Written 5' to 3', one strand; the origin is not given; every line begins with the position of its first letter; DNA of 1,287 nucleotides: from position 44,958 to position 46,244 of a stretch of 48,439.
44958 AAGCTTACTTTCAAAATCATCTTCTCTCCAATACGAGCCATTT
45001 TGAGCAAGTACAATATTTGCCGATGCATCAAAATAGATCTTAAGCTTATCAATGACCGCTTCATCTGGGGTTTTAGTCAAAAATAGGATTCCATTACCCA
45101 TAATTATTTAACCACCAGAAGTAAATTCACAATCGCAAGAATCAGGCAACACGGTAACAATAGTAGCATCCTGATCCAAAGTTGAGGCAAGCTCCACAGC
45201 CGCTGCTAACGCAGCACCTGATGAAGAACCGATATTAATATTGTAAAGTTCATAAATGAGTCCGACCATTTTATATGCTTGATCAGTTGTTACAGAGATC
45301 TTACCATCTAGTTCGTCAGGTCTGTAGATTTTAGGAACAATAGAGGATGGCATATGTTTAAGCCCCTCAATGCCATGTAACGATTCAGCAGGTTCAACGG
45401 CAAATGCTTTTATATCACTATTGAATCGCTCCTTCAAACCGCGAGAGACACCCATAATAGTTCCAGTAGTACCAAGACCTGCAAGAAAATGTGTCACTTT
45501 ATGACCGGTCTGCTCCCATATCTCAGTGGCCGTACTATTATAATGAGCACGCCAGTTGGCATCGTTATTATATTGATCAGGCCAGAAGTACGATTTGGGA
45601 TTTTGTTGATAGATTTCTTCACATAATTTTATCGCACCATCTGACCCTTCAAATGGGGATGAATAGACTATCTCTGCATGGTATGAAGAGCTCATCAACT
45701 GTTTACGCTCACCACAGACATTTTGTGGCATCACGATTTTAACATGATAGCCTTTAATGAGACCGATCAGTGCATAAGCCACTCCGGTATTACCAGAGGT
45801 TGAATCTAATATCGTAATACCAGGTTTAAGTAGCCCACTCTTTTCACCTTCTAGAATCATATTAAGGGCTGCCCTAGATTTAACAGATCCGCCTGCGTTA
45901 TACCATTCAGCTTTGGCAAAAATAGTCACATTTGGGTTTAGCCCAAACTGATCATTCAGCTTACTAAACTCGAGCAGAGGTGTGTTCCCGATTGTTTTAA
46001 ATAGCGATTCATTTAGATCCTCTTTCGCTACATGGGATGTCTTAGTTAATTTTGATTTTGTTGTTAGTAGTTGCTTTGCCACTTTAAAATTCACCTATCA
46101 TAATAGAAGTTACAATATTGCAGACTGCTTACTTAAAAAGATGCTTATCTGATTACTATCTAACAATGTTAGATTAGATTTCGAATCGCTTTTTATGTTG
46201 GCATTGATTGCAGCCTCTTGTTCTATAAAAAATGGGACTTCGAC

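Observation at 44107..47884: Eight-gene operon joining a CysO/CysM-type thiocarboxylate cysteine pathway to a TusA/DsrEFH-like persulfide relay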

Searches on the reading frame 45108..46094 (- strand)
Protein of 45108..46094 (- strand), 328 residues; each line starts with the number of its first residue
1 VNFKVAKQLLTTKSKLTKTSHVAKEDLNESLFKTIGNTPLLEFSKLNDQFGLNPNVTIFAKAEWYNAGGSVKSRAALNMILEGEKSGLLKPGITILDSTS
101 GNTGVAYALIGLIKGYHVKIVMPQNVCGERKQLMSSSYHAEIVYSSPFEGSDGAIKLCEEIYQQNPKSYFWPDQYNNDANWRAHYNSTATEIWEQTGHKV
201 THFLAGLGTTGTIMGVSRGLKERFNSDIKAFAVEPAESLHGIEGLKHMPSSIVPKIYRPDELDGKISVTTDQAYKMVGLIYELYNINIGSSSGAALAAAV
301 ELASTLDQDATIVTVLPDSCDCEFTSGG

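Call 3: search_protein_families(library=pfam, proteins=[window:45108-46094:-], max_evalue=0.1)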
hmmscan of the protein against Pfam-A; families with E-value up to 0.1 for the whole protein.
window:45108-46094:- (328 aa): 1 family
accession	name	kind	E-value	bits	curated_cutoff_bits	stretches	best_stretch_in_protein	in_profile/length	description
PF00291.31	PALP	-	1.4e-61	208.9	35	1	33-318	3-295/295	Pyridoxal-phosphate dependent enzyme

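Call 4: search_protein_families(library=ncbifam, proteins=[window:45108-46094:-], max_evalue=0.1)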
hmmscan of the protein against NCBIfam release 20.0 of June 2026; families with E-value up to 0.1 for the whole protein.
window:45108-46094:- (328 aa): 32 families (the best 25 are shown)
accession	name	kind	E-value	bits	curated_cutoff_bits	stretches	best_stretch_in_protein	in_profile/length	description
TIGR01138.1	cysM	equivalog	9.8e-88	294.4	394.2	1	31-326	2-287/290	cysteine synthase B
TIGR01136.1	cysKM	subfamily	7.9e-86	288.1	344.15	1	33-321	3-291/299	cysteine synthase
NF008735.0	PRK11761.1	equivalog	7.9e-74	248.6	413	1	30-322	5-287/296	cysteine synthase CysM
TIGR01139.1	cysK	equivalog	9.4e-70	235.2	350.95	1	33-321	3-290/298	cysteine synthase A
NF007989.0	PRK10717.1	equivalog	5.4e-67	226.2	387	1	27-320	4-309/334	cysteine synthase A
TIGR01137.1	cysta_beta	equivalog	1.8e-61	208.2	510.25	1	29-320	3-302/457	cystathionine beta-synthase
TIGR03945.1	PLP_SbnA_fam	equivalog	2.9e-48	164.5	349.95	1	33-319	3-290/304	2,3-diaminopropionate biosynthesis protein SbnA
NF053679.1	CysteaSynCapA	equivalog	1.9e-44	151.8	600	1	26-319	5-310/329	cysteate synthase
NF004996.0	PRK06381.1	equivalog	2.9e-14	52.8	266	1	33-225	11-192/319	threonine synthase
NF005147.0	PRK06608.1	equivalog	4.5e-12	45.4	380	1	32-246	19-218/339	serine/threonine dehydratase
NF045641.2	BHydaspDhtseBhcB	equivalog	9.8e-12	44.6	550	1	33-238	16-206/312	beta-hydroxyaspartate dehydratase BhcB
NF006389.0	PRK08638.1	equivalog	2.6e-10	39.7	453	1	29-244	19-218/333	bifunctional threonine ammonia-lyase/L-serine ammonia-lyase TdcB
NF005292.0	PRK06815.1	equivalog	9.3e-10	38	371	1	28-238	12-207/320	threonine/serine dehydratase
NF006094.0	PRK08246.1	subfamily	1.4e-09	37.8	331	1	27-237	13-202/310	serine/threonine dehydratase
NF005454.0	PRK07048.1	equivalog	1.6e-09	37.4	452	1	28-246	16-219/324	threo-3-hydroxy-L-aspartate ammonia-lyase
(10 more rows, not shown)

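Call 7: find_homologous_proteins(query=window:45108-46094:-, max_evalue=1e-20)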
Query window:45108-46094:- (328 aa): 8000 proteins with E <= 1e-20 among 8000 candidates; the best 120 are listed.
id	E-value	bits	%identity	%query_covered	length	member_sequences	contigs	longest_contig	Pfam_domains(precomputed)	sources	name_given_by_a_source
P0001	2.9e-214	728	100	99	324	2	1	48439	PF00291.32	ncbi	ncbi:MAG: PLP-dependent cysteine synthase family protein [Nitrospinota bacterium]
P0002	5.2e-145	501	70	98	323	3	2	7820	PF00291.32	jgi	jgi:cysteine synthase B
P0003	1.8e-143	496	70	96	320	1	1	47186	PF00291.32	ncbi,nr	ncbi:MAG: cysteine synthase family protein [Nitrospinae bacterium]|nr:cysteine synthase family prote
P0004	2.2e-140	486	68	96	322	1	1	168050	PF00291.32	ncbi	-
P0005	3.0e-135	469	67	96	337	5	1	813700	PF00291.32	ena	-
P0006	3.9e-135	468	67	96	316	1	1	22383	PF00291.32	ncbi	-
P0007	7.6e-133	461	66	96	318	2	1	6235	PF00291.32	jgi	jgi:cysteine synthase B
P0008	9.3e-131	454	65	97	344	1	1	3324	PF00291.32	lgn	-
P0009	1.4e-129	450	64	96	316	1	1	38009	PF00291.32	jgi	-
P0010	2.4e-129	449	64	96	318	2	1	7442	PF00291.32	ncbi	-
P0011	7.4e-129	448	65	95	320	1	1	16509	PF00291.32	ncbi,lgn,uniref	ncbi:Cysteine synthase B [hydrothermal vent metagenome]|uniref:Cysteine synthase B n=1 Tax=hydrother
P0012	9.8e-129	447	66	96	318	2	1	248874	PF00291.32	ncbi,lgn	ncbi:MAG: PLP-dependent cysteine synthase family protein [Candidatus Nitrospinota bacterium M3_3B_02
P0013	9.9e-129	447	65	96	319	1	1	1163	PF00291.32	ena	-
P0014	1.6e-128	447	63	96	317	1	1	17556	PF00291.32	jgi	-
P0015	2.1e-128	446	63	96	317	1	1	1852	PF00291.32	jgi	-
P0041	2.6e-122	426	62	96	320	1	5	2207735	PF00291.32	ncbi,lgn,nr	ncbi:MAG: cysteine synthase family protein [Nitrospinae bacterium]|nr:cysteine synthase family prote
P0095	1.5e-110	388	62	92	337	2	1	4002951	PF00291.32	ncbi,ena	-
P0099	3.5e-110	386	62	90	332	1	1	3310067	PF00291.32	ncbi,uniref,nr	ncbi:MAG: cysteine synthase family protein [Candidatus Nitrohelix vancouverensis]|uniref:Cysteine sy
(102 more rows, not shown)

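Call 9: find_encoding_contigs(protein=P0099, flank=7000, max_places=2)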
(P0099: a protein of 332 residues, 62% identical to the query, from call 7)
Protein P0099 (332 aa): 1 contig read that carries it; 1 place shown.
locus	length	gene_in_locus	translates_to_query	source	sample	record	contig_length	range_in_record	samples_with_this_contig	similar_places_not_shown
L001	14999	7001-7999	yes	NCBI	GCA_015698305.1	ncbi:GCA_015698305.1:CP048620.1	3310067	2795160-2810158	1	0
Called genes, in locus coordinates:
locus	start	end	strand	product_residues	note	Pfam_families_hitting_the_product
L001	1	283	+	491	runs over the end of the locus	PF05137:PilN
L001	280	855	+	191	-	PF04612:T2SSM (faint), PF10741:T2SSM_b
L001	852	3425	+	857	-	PF21305:type_II_gspD_N0, PF03958:Secretin_N, PF00263:Secretin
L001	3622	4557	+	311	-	PF00291:PALP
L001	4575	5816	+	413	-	PF00291:PALP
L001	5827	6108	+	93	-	PF02597:ThiS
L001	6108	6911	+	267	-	PF00899:ThiF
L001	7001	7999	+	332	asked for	PF00291:PALP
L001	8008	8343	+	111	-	-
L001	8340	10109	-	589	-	PF00664:ABC_membrane, PF00005:ABC_tran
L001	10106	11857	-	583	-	PF00664:ABC_membrane, PF00005:ABC_tran, PF02463:SMC_N (faint)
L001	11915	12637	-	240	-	PF02535:Zip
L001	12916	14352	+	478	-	PF00483:NTP_transferase, PF12804:NTP_transf_3 (weak), PF22640:ManC_GMP_beta-helix, PF01050:MannoseP_isomer, PF07883:Cupin_2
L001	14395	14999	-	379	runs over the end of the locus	-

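Call 10: find_encoding_contigs(protein=P0041, flank=7000, max_places=2)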
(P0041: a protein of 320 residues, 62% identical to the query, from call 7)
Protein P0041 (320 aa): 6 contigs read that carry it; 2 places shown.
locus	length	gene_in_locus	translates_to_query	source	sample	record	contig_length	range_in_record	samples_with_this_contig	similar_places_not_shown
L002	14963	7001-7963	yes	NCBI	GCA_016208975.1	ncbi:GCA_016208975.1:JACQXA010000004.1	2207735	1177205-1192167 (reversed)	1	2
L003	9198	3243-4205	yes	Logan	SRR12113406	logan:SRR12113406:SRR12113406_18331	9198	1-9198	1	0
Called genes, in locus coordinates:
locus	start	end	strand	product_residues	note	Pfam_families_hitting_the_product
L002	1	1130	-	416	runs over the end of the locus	PF00460:Flg_bb_rod, PF22692:LlgE_F_G_D1, PF07559:FlgE_D2, PF06429:Flg_bbr_C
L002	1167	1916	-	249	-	PF03963:FlgD, PF13861:FLgD_tudor, PF13860:FlgD_ig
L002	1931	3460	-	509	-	PF02120:Flg_hook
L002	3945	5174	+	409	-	PF05810:NinF, PF00291:PALP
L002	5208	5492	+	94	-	PF02597:ThiS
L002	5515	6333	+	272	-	PF00899:ThiF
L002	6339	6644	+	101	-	PF02635:DsrE (faint)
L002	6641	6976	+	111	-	PF02635:DsrE (weak)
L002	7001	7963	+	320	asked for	PF00291:PALP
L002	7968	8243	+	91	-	PF04077:DsrH (weak)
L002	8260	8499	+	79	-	PF01206:TusA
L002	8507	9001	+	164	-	PF09383:NIL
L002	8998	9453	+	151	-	PF02082:Rrf2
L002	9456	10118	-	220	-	PF02698:DUF218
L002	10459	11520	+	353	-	PF01370:Epimerase, PF02719:Polysacc_synt_2 (faint), PF04321:RmlD_sub_bind, PF16363:GDP_Man_Dehyd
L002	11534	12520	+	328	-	PF01380:SIS, PF00571:CBS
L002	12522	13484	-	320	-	PF00005:ABC_tran, PF13304:AAA_21 (weak), PF08352:oligo_HPY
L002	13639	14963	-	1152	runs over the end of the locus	-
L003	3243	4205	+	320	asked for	PF00291:PALP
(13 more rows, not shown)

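Call 14: find_encoding_contigs(protein=P0095, flank=7000, max_places=2)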
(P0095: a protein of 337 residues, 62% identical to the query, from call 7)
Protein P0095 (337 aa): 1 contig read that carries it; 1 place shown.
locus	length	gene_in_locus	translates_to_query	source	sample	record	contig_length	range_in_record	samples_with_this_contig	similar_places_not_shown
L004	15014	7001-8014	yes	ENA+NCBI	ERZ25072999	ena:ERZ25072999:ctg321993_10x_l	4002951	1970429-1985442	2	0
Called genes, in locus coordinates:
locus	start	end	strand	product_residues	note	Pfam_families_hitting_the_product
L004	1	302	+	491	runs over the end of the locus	PF11104:PilM_2, PF05137:PilN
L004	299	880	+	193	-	PF04612:T2SSM (faint), PF10741:T2SSM_b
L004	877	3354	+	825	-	PF21305:type_II_gspD_N0, PF03958:Secretin_N, PF00263:Secretin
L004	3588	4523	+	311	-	PF00291:PALP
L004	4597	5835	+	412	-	PF05810:NinF (weak), PF00291:PALP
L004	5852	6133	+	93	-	PF02597:ThiS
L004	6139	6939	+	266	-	PF00899:ThiF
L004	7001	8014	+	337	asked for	PF00291:PALP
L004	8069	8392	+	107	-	-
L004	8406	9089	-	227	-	PF03330:DPBB_1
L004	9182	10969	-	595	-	PF00664:ABC_membrane, PF00005:ABC_tran, PF02463:SMC_N (faint)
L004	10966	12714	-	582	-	PF00664:ABC_membrane, PF00005:ABC_tran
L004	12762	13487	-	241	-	PF02535:Zip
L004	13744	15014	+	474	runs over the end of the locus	PF00483:NTP_transferase, PF12804:NTP_transf_3, PF22640:ManC_GMP_beta-helix, PF01050:MannoseP_isomer, PF07883:Cupin_2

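Call 15: find_encoding_contigs(protein=P0005, flank=7000, max_places=2)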
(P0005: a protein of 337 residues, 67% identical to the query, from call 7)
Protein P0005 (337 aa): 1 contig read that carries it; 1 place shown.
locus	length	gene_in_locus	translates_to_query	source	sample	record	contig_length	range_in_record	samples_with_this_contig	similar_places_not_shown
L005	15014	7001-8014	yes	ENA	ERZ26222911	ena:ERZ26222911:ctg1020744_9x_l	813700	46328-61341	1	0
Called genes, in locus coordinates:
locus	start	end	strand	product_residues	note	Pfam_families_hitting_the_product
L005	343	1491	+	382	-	PF01590:GAF (weak), PF13185:GAF_2 (weak), PF13487:HD_5, PF01966:HD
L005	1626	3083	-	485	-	PF20970:MASE10, PF00672:HAMP (weak), PF00211:Guanylate_cyc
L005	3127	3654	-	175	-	PF01243:PNPOx_N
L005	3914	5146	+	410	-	PF05810:NinF, PF00291:PALP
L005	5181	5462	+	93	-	PF02597:ThiS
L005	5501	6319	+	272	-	PF00899:ThiF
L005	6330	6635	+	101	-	PF02635:DsrE (weak)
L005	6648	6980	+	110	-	-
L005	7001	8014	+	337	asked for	PF00291:PALP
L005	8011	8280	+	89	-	-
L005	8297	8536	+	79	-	PF01206:TusA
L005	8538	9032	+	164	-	PF09383:NIL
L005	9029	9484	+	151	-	PF02082:Rrf2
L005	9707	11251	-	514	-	-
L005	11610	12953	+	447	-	PF11638:DnaA_N, PF01695:IstB_IS21, PF00308:Bac_DnaA, PF00004:AAA (weak), PF13173:AAA_14 (weak), PF08299:Bac_DnaA_C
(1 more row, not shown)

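Call 46: search_solved_structures(query=window:45108-46094:-, max_evalue=1e-20)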
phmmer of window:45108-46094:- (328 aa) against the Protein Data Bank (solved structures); distinct sequences matched with E-value up to 1e-20: 105 (the best 60 are shown).
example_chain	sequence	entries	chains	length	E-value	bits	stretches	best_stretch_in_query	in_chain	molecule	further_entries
7xrq_A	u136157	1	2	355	2.4e-57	197.9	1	25-320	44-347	Cystathionine beta-synthase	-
2v03_A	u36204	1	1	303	8.6e-55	189.5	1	30-325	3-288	Cysteine synthase B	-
2bht_A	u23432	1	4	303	1.2e-54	189.1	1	30-325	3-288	CYSTEINE SYNTHASE B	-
2bhs_A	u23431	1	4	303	1.2e-54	189.1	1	30-325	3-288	CYSTEINE SYNTHASE B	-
6kr5_A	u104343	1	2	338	3.9e-54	187.4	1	24-319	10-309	Cysteine synthase 3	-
9jxu_A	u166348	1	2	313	3.9e-53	184.1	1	27-321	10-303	Cysteine synthase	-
4il5_A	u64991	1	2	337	4e-53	184.1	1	27-322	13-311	Cysteine synthase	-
4jbn_A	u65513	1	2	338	4e-53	184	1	27-322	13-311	Cysteine synthase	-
4jbl_A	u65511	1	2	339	4.1e-53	184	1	27-322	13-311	Cysteine synthase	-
3bm5_A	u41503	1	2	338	4.1e-53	184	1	27-322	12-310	Cysteine synthase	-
2pqm_A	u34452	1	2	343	4.2e-53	184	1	27-322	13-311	Cysteine synthase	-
2jc3_A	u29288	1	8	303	1.6e-52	182.1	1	30-323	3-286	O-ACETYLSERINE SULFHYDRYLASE B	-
3dki_A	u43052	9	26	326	8e-52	179.8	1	21-303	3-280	Cysteine synthase B | O-phosphoserine sulfhydrylase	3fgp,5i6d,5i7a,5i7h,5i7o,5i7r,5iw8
3dwg_A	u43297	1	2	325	1.6e-51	178.8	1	29-303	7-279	Cysteine synthase B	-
3dwi_A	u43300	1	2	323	1.1e-50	176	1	29-303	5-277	Cysteine synthase B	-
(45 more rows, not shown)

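Call 64: search_protein_families(library=pfam, proteins=[L002:8507-9001:+, L002:3945-5174:+], max_evalue=0.001)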
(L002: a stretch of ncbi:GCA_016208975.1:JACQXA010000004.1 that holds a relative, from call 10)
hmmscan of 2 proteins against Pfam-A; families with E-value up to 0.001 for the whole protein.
L002:8507-9001:+ (164 aa): 1 family
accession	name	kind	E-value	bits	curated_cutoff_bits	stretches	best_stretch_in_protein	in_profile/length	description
PF09383.16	NIL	-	1.9e-23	82.6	24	2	9-71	6-72/73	NIL domain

L002:3945-5174:+ (409 aa): 2 families
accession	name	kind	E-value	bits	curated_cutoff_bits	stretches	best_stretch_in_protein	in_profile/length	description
PF00291.31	PALP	-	1.1e-67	228.9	35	1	74-376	4-295/295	Pyridoxal-phosphate dependent enzyme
PF05810.19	NinF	-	5.9e-09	36.1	27.5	1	8-32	1-25/25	NinF protein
